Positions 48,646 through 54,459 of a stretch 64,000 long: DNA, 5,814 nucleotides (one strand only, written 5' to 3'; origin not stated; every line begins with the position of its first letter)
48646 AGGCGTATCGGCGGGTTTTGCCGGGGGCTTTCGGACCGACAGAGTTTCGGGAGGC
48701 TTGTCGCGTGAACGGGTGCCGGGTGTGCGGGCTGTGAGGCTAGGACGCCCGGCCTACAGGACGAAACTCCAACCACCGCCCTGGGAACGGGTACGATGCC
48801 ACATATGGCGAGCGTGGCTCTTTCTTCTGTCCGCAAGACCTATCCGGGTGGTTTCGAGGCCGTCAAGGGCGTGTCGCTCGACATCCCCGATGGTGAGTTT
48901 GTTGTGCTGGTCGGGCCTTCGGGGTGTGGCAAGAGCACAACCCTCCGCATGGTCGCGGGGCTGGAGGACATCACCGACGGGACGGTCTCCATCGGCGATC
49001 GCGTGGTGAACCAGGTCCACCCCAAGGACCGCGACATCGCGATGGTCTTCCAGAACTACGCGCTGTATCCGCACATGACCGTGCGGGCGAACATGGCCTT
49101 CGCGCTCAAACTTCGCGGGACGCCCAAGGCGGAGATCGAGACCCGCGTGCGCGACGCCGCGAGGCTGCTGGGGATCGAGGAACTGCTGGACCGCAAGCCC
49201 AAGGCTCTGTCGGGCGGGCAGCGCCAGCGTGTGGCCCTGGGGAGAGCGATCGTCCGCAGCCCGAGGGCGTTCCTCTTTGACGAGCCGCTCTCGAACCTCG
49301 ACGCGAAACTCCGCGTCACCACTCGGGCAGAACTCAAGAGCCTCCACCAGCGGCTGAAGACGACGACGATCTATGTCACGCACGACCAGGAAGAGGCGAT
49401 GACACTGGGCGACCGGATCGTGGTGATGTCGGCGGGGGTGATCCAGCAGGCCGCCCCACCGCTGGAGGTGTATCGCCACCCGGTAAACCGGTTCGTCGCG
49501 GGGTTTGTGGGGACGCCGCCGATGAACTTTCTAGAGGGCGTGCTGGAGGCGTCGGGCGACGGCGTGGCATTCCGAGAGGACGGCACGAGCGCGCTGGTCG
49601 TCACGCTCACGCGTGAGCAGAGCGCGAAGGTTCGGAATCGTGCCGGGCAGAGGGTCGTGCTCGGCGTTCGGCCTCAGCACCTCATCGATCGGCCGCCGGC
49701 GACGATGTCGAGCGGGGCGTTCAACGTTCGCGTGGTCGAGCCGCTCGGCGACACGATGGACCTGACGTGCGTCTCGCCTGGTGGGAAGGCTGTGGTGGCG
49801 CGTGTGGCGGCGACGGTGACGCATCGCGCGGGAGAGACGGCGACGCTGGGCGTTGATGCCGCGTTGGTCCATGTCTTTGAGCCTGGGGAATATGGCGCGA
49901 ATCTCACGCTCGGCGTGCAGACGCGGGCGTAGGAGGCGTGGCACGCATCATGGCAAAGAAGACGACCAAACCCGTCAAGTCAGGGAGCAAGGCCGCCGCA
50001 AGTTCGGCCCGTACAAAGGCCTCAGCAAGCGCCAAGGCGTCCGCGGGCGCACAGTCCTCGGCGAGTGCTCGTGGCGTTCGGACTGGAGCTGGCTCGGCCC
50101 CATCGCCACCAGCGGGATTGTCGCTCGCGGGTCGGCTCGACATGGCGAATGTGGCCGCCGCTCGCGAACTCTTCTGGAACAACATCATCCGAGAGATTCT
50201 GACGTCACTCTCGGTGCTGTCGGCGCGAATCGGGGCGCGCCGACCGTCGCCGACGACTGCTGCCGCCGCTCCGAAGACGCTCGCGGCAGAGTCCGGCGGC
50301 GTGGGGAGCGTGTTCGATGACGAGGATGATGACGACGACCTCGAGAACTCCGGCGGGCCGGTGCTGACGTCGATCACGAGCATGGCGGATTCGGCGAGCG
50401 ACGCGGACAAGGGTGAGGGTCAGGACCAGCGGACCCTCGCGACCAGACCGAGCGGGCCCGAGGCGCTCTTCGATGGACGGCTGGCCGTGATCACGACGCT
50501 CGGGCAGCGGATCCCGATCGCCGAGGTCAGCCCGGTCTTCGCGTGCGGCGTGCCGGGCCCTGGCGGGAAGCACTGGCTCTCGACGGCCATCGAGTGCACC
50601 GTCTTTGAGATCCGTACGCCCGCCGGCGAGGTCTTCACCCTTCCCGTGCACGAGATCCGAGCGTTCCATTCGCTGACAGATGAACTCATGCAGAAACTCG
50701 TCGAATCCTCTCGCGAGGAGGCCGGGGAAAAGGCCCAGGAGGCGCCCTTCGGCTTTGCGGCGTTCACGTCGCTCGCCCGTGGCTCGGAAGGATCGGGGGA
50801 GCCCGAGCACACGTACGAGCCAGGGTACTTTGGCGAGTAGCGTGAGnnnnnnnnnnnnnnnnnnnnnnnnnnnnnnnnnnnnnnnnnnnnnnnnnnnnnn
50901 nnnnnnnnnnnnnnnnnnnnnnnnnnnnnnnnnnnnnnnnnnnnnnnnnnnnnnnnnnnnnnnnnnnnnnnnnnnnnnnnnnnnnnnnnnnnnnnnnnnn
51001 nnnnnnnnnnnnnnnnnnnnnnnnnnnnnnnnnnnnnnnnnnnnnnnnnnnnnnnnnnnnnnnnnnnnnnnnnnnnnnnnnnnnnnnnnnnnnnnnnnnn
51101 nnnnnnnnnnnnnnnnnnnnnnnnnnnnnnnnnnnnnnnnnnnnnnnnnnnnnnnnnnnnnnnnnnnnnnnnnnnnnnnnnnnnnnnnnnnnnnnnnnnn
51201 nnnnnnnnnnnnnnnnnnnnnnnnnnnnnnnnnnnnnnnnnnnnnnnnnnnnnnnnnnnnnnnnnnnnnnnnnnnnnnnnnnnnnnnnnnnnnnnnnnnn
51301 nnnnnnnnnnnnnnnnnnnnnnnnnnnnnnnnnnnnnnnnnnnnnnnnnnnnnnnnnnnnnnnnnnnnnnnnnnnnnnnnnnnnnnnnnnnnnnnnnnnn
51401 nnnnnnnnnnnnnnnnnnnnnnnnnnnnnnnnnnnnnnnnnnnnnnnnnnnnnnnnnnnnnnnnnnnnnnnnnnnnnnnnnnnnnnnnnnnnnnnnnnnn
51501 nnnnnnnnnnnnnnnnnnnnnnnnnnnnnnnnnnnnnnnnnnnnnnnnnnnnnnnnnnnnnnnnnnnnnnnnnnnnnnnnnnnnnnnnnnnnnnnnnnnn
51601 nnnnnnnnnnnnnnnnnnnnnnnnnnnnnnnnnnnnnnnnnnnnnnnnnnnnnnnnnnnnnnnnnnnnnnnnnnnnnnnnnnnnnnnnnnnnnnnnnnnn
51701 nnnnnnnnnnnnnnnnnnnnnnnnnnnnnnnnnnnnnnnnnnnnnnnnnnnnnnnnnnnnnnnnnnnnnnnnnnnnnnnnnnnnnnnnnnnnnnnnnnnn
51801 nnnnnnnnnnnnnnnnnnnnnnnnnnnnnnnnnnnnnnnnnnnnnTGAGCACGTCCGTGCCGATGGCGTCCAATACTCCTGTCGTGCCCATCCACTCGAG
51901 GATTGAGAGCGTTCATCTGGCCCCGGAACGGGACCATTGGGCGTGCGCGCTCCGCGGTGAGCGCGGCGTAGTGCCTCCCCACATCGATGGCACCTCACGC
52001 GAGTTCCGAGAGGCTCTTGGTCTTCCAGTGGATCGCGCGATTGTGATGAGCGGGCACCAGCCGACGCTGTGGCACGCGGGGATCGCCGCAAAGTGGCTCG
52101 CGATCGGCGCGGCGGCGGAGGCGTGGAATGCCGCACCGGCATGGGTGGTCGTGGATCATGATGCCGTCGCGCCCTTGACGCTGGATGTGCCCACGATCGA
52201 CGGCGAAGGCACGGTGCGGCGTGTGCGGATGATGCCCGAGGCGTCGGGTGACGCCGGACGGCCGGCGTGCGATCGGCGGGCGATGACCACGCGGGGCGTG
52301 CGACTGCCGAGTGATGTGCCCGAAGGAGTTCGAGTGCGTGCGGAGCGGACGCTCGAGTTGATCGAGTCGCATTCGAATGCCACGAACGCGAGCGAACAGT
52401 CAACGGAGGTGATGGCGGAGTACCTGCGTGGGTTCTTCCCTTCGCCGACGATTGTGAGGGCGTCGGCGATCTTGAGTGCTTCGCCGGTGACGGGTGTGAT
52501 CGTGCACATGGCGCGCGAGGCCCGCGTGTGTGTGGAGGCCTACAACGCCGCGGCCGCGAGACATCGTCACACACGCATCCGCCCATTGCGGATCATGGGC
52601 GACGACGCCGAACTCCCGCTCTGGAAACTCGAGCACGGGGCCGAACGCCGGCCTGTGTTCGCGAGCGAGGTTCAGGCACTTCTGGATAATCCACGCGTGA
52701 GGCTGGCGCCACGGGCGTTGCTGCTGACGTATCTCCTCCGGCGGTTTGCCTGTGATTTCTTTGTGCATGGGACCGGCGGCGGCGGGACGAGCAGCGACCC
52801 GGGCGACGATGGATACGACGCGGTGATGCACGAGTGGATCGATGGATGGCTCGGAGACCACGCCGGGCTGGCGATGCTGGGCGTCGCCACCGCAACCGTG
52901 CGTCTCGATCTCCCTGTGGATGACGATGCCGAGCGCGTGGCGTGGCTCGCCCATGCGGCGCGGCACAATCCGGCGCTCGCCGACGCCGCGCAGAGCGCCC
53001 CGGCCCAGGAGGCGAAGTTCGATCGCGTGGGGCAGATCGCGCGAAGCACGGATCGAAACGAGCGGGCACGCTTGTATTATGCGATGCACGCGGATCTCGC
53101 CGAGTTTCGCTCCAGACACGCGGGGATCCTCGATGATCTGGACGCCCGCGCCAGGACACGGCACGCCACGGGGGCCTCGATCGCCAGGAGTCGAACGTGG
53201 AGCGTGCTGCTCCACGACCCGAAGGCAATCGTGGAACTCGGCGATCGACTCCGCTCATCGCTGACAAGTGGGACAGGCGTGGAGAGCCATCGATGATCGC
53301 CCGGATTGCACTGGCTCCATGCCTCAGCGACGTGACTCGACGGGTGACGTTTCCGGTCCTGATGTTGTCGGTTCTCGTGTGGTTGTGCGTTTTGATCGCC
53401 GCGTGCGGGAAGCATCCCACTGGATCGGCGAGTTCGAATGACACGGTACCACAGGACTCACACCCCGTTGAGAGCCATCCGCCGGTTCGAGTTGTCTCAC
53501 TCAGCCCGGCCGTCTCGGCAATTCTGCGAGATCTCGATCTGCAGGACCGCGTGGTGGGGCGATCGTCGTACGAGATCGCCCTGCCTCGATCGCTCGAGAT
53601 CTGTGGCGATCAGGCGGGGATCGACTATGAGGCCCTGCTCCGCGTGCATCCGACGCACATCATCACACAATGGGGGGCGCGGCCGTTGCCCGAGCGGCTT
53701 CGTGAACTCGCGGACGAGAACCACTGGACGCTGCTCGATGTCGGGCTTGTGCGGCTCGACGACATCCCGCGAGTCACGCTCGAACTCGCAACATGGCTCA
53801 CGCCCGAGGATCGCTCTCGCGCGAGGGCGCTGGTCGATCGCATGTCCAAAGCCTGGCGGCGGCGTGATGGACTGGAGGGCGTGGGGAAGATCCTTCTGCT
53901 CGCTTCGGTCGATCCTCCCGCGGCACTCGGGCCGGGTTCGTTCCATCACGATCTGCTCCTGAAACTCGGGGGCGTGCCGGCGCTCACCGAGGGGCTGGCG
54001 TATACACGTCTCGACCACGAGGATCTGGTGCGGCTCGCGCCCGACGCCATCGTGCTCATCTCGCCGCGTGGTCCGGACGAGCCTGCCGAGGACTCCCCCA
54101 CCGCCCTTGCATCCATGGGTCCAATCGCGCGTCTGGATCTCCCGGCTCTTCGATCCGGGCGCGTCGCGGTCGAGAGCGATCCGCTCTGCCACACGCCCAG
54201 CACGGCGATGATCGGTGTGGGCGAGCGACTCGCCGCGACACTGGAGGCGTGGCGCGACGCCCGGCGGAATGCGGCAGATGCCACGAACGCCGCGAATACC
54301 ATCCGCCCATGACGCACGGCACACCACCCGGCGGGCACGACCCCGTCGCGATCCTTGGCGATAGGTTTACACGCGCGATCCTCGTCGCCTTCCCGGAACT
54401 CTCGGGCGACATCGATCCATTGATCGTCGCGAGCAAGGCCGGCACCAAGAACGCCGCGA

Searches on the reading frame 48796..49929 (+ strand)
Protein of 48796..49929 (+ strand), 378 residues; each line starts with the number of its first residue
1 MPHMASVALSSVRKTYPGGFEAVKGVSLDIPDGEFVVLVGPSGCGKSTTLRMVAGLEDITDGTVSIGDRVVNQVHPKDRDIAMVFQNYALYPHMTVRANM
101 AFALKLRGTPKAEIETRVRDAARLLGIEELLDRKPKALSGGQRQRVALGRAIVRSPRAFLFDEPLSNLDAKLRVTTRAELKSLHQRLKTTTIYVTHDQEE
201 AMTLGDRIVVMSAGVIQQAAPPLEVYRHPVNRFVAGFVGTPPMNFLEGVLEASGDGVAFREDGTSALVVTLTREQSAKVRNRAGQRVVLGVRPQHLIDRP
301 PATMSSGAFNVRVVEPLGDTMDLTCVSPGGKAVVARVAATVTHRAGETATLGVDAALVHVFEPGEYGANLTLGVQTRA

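Call 45: search_protein_families(library=pfam, proteins=[window:48796-49929:+], max_evalue=0.001)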
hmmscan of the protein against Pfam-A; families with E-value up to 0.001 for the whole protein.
window:48796-49929:+ (378 aa): 6 families
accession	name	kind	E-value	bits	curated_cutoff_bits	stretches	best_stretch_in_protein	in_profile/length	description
PF00005.33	ABC_tran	-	1.3e-32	113.7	25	1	24-165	2-136/137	ABC transporter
PF17912.7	OB_MalK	-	2.4e-11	44.8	27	1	239-296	1-53/53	MalK OB fold domain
PF08402.16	TOBE_2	-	2.5e-07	31.2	21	1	289-361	1-76/76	TOBE domain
PF13401.12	AAA_22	-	0.00065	20.5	27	0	34-60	6-32/130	AAA domain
PF13304.12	AAA_21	-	0.0007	20.2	27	0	35-75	1-33/304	AAA domain, putative AbiEii toxin, Type IV TA system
PF02463.25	SMC_N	-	0.00084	19.3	40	0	32-209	23-209/220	RecF/RecN/SMC N terminal domain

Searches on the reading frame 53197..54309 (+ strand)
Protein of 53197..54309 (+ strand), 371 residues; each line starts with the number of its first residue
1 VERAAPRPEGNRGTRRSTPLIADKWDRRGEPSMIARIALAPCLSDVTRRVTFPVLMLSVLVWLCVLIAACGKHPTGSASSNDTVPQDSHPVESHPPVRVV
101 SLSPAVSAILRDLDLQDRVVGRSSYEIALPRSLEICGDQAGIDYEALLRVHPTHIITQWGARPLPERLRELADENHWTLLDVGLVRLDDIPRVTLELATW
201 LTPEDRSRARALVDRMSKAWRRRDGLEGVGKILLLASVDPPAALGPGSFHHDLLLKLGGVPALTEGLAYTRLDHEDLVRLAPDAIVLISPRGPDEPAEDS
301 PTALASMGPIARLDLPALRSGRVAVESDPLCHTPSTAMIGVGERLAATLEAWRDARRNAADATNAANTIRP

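Call 45: search_protein_families(library=pfam, proteins=[window:53197-54309:+], max_evalue=0.001)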
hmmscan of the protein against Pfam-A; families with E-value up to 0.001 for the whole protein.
window:53197-54309:+ (371 aa): 1 family
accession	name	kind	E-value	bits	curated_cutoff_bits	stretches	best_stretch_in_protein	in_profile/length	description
PF01497.23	Peripla_BP_2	-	0.00023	21.1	27.5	0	99-323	1-228/235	Periplasmic binding protein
